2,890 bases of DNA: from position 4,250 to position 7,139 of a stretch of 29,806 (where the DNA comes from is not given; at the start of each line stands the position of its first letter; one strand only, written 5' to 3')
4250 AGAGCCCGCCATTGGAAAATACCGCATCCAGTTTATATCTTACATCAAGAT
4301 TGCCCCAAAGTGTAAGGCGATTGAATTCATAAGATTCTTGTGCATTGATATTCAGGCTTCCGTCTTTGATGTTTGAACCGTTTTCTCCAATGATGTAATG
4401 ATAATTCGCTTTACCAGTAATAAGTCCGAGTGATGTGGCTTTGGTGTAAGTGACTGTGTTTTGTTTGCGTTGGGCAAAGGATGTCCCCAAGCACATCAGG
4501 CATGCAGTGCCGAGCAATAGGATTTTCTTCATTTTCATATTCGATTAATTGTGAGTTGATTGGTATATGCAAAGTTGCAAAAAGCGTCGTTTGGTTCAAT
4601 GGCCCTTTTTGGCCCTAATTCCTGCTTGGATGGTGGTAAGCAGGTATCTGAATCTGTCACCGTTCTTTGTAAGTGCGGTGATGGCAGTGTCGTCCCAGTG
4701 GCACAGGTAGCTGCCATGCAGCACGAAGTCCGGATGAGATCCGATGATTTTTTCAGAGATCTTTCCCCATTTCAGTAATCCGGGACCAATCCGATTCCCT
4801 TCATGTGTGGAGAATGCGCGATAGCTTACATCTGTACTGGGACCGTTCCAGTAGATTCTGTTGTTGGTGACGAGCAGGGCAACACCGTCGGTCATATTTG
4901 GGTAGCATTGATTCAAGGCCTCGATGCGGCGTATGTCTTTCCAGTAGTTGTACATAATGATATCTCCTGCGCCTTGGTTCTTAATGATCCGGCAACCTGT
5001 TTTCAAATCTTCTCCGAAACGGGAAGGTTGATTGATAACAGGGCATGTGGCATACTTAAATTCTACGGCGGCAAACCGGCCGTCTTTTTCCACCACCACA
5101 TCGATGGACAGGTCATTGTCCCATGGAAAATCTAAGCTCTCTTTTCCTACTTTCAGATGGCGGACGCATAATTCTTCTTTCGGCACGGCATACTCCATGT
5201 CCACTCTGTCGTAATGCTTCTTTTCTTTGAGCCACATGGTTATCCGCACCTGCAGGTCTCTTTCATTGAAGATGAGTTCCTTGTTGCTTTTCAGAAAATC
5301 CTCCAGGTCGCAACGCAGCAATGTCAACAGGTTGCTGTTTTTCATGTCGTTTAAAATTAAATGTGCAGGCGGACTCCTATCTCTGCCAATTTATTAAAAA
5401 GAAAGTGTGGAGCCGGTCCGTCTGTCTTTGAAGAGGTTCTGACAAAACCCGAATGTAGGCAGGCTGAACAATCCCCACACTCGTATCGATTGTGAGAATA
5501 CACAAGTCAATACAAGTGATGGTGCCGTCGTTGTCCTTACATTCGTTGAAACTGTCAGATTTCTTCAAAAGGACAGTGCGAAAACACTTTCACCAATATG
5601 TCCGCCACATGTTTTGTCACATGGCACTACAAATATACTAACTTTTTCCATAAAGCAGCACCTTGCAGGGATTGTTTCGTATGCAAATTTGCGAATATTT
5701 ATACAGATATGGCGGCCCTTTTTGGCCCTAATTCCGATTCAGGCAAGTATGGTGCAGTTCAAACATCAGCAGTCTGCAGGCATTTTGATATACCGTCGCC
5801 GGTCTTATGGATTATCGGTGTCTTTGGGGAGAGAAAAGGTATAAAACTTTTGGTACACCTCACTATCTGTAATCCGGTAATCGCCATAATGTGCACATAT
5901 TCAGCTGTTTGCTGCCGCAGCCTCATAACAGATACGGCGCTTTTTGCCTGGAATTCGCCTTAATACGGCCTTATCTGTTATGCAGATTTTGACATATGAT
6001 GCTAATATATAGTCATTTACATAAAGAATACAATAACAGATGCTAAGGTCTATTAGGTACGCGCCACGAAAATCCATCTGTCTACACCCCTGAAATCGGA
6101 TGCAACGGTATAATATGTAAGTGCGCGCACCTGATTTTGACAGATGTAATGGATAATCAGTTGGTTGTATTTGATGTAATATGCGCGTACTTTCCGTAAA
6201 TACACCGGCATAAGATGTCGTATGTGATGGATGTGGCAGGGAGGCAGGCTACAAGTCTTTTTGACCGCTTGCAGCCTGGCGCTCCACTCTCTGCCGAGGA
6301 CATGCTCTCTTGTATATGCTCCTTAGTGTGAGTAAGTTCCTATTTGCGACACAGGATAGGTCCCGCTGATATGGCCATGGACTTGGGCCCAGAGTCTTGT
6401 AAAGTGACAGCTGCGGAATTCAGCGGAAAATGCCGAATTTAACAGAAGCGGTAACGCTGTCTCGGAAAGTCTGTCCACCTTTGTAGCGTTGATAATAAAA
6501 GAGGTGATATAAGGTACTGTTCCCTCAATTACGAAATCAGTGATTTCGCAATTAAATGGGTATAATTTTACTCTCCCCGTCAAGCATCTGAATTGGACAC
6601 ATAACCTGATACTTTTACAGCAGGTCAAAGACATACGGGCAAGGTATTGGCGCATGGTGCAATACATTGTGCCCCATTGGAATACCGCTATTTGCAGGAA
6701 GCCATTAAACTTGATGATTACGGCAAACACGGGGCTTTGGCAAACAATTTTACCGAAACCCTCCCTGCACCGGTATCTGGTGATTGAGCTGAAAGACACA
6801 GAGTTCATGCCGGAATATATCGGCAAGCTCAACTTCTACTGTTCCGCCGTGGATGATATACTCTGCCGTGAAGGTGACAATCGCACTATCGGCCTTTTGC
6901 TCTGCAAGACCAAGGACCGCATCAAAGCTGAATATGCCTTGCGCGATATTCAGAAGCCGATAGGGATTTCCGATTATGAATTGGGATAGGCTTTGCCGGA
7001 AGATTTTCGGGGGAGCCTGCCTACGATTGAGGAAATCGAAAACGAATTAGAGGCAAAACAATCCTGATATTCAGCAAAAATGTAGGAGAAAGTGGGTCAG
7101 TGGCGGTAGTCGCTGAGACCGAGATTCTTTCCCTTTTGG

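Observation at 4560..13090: tRNA-Lys-adjacent accessory island built from tandem modules delimited by a 20-mer direct repeat, with no integrase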

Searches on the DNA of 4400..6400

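Call 10: search_rna_families(source=window, start=4400, end=6400, threshold=evalue, max_evalue=1, show_alignments=2)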
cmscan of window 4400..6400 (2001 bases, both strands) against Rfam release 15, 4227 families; matches with E-value up to 1: 0.
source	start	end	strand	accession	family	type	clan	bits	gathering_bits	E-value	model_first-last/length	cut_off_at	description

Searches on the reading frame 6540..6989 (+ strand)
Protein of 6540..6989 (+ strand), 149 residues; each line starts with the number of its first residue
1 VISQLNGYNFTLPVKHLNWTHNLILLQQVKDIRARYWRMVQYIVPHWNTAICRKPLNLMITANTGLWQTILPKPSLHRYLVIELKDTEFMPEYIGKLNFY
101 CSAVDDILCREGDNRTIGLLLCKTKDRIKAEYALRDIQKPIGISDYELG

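Call 31: search_protein_families(library=pfam, proteins=[window:6540-6989:+], max_evalue=0.01)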
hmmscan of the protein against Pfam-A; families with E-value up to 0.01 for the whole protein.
window:6540-6989:+ (149 aa): 2 families
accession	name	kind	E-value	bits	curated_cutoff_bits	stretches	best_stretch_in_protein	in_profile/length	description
PF06250.17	YhcG_C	-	7.8e-28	97.7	32.5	1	75-148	69-142/157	YhcG PDDEXK nuclease domain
PF17761.7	DUF1016_N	-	0.00077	20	32.8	1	12-54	87-128/137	DUF1016 N-terminal domain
